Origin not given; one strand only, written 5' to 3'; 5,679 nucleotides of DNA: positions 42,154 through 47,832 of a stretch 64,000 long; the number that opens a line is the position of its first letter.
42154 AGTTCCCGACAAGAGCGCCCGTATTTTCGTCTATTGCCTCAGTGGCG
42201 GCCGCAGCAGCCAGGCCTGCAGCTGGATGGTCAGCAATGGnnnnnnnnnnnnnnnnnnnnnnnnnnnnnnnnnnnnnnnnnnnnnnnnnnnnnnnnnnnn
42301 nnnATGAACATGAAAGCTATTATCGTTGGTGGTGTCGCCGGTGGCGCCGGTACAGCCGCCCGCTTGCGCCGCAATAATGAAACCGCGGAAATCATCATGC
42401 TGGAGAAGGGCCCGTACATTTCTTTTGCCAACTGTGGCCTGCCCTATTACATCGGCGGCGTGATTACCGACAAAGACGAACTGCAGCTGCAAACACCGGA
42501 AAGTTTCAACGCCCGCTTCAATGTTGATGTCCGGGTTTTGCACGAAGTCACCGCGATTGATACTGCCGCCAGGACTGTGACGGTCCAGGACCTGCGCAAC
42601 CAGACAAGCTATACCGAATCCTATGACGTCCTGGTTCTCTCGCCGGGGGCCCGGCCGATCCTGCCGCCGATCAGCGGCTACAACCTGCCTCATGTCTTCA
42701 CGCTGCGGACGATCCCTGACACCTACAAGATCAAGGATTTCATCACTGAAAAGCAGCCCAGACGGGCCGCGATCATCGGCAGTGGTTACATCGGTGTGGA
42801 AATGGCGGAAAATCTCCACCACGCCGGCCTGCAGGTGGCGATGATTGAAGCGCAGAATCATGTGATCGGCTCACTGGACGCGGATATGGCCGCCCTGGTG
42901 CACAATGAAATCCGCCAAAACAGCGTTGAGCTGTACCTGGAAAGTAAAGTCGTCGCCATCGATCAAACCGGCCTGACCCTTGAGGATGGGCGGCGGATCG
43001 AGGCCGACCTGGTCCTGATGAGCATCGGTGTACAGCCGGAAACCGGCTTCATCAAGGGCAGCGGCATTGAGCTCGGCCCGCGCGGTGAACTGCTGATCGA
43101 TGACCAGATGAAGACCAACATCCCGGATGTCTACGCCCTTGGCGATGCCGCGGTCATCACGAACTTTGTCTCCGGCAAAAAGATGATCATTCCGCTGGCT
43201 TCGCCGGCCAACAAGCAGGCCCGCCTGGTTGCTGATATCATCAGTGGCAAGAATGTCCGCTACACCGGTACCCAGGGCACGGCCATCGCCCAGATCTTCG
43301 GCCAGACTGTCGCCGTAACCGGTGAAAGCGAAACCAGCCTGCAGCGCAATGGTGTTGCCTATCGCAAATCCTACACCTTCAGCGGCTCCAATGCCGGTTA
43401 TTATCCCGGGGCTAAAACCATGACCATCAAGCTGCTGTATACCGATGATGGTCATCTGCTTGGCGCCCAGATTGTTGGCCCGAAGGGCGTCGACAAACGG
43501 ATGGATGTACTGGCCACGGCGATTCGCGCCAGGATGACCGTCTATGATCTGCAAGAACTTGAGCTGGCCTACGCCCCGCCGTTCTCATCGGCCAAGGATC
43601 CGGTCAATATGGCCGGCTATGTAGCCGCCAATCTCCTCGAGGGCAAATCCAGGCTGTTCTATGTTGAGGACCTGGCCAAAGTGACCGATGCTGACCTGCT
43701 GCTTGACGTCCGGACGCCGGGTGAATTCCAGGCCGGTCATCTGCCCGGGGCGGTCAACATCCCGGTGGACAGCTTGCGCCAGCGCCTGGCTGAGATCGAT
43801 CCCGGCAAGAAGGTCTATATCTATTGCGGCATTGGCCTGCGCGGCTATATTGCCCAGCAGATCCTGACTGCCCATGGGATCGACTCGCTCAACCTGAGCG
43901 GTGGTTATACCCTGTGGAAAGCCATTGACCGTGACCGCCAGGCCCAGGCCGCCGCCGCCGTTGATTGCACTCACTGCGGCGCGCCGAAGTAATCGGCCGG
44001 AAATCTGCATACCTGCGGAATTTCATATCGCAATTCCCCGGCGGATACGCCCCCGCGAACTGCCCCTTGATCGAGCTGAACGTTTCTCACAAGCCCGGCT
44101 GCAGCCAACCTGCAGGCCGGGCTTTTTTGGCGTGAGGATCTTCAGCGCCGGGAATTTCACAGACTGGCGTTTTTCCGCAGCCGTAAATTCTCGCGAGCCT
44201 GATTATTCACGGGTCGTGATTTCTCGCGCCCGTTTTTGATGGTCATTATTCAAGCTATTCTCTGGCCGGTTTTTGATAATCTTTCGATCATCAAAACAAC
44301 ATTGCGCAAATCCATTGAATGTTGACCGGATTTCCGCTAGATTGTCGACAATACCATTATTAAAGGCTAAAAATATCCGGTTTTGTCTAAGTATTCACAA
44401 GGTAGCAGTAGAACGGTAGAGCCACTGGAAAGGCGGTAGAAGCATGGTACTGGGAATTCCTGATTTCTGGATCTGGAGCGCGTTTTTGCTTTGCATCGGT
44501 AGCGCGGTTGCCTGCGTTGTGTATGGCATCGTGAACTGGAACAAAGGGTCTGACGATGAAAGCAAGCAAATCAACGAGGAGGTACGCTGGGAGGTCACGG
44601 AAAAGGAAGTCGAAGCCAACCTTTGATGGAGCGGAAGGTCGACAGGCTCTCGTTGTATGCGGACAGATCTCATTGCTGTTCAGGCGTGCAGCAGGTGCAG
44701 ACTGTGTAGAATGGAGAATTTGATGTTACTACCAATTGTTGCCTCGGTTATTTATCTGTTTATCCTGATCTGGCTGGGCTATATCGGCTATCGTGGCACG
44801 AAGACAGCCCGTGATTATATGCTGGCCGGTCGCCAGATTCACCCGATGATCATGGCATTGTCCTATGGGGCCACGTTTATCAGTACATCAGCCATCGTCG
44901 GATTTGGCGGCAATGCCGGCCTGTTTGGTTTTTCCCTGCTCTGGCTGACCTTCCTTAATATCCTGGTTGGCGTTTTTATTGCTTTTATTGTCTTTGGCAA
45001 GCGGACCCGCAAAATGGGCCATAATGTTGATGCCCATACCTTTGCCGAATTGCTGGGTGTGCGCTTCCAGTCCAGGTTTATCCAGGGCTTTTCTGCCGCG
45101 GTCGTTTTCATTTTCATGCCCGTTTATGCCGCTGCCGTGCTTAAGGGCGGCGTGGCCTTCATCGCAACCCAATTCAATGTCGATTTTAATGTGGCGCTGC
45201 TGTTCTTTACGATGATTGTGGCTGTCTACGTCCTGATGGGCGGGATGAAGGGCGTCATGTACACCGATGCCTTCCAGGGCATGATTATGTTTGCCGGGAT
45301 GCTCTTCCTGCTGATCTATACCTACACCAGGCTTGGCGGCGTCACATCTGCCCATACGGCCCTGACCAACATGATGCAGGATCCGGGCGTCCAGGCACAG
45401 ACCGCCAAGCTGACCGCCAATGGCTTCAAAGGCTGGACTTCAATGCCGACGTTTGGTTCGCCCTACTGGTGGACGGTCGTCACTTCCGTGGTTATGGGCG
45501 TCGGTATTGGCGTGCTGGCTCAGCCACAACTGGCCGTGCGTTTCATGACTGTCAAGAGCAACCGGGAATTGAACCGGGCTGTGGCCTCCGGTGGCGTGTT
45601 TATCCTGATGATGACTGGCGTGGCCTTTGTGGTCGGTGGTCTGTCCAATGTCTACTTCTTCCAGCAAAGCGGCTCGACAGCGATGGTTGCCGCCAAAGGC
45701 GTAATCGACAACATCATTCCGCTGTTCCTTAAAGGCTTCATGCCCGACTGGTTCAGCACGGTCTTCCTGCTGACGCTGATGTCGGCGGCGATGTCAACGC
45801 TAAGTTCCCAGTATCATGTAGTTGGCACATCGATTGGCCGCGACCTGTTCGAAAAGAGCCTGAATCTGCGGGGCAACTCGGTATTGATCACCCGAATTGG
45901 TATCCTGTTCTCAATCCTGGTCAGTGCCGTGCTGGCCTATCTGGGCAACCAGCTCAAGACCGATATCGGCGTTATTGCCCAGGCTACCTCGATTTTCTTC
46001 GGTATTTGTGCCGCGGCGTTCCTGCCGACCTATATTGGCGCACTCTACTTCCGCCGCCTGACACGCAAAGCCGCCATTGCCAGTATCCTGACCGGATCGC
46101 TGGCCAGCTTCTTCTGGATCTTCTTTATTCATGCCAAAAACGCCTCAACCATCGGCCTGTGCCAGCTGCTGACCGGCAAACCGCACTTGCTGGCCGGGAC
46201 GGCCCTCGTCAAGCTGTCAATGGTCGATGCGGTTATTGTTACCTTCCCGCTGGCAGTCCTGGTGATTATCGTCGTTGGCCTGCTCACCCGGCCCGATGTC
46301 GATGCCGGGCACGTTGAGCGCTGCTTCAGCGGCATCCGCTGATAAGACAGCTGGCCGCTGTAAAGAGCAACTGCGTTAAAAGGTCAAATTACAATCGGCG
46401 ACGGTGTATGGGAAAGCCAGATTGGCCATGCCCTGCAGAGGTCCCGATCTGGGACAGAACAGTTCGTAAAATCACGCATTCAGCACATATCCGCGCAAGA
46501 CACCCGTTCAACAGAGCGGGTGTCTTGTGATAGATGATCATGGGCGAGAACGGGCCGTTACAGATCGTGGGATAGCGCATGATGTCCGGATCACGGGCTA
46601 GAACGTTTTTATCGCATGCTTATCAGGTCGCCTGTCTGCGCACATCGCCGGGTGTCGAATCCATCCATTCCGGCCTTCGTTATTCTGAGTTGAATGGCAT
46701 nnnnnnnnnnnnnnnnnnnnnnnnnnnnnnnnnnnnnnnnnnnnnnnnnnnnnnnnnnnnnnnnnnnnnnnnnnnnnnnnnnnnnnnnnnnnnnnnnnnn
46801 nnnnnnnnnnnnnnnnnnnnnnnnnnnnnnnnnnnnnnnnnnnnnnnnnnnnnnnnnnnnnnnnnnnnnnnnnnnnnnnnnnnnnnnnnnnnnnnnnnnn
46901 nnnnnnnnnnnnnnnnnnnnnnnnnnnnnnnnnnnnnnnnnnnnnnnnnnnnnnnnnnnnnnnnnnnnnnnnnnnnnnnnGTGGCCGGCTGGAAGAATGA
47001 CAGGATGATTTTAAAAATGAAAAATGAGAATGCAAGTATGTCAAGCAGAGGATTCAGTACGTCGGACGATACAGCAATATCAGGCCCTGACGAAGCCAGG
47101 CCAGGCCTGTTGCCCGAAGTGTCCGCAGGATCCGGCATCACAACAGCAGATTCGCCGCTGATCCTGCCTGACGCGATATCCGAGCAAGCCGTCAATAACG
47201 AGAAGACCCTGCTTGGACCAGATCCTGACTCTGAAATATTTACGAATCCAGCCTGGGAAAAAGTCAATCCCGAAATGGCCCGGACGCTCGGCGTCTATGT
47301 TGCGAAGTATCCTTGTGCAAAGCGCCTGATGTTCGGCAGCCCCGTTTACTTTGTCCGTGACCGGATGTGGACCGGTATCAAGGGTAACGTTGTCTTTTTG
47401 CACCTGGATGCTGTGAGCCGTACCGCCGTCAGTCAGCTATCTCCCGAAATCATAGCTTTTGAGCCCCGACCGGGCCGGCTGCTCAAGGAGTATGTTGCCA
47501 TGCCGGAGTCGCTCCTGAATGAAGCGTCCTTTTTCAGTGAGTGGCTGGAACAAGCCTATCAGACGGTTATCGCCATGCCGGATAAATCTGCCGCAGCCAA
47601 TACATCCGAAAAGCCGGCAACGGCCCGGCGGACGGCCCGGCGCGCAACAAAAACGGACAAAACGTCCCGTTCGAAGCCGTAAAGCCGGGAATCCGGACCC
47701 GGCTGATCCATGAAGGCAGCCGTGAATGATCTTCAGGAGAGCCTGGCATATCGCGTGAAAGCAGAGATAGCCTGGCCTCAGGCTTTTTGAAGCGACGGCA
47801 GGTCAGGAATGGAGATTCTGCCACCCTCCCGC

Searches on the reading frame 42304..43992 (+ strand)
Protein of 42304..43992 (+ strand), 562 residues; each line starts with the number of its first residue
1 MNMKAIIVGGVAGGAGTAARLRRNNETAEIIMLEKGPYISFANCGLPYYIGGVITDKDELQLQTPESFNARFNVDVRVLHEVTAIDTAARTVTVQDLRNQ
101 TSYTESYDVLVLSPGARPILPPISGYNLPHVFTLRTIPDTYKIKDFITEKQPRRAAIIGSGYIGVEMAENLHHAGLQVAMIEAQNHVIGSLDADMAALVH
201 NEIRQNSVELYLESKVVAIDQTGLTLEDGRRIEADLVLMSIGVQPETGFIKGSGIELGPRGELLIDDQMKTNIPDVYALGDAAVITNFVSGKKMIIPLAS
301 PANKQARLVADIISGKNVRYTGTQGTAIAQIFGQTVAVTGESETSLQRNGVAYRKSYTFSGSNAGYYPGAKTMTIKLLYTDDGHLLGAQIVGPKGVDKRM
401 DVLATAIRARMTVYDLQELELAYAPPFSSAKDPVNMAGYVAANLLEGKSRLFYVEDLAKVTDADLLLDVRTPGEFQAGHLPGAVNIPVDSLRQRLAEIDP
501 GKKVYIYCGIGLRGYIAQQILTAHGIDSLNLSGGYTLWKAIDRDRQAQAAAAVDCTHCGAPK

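Call 7: search_protein_families(library=pfam, proteins=[window:42304-43992:+], max_evalue=0.001)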
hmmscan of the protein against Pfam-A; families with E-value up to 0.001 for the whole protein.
window:42304-43992:+ (562 aa): 10 families
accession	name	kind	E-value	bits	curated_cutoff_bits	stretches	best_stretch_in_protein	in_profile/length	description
PF07992.20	Pyr_redox_2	-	1.6e-58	198.9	26.1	1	4-306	2-291/291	Pyridine nucleotide-disulphide oxidoreductase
PF00581.25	Rhodanese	-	5.3e-18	65.8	22.2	1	462-540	10-101/102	Rhodanese-like domain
PF00070.33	Pyr_redox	-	6.5e-17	62.3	22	1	154-223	1-70/82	Pyridine nucleotide-disulphide oxidoreductase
PF13738.12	Pyr_redox_3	-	2.2e-11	44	30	1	70-280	92-305/305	Pyridine nucleotide-disulphide oxidoreductase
PF02852.28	Pyr_redox_dim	-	3.7e-10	40.4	25.3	1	335-430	10-105/110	Pyridine nucleotide-disulphide oxidoreductase, dimerisation domain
PF13450.12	NAD_binding_8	-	7.1e-06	26.6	21.9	0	157-189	1-33/68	NAD(P)-binding Rossmann-like domain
PF01266.30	DAO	-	0.0002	21.4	27.9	0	155-186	2-33/353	FAD dependent oxidoreductase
PF13434.12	Lys_Orn_oxgnase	-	0.00043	19.9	21.3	1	70-198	112-233/339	L-lysine 6-monooxygenase/L-ornithine 5-monooxygenase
PF05834.18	Lycopene_cycl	-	0.00074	19.1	23.4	0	156-187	3-36/380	Lycopene cyclase protein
PF03721.20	UDPG_MGDP_dh_N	-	0.00084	19.4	27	0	154-204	2-52/187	UDP-glucose/GDP-mannose dehydrogenase family, NAD binding domain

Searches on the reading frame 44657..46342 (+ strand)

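Call 7: search_protein_families(library=pfam, proteins=[window:44657-46342:+], max_evalue=0.001)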
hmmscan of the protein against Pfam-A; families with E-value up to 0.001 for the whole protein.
window:44657-46342:+ (561 aa): 1 family
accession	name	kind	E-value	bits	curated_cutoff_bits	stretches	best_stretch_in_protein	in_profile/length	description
PF00474.23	SSF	-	3.2e-50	171.6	22.8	1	54-480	1-406/406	Sodium:solute symporter family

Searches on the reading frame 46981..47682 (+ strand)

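Call 7: search_protein_families(library=pfam, proteins=[window:46981-47682:+], max_evalue=0.001)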
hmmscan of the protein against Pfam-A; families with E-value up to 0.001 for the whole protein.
window:46981-47682:+ (233 aa): 1 family
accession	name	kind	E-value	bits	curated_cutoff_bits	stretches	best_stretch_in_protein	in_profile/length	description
PF04993.18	TfoX_N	-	2.5e-08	34.4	30.1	1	112-194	9-89/91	TfoX N-terminal domain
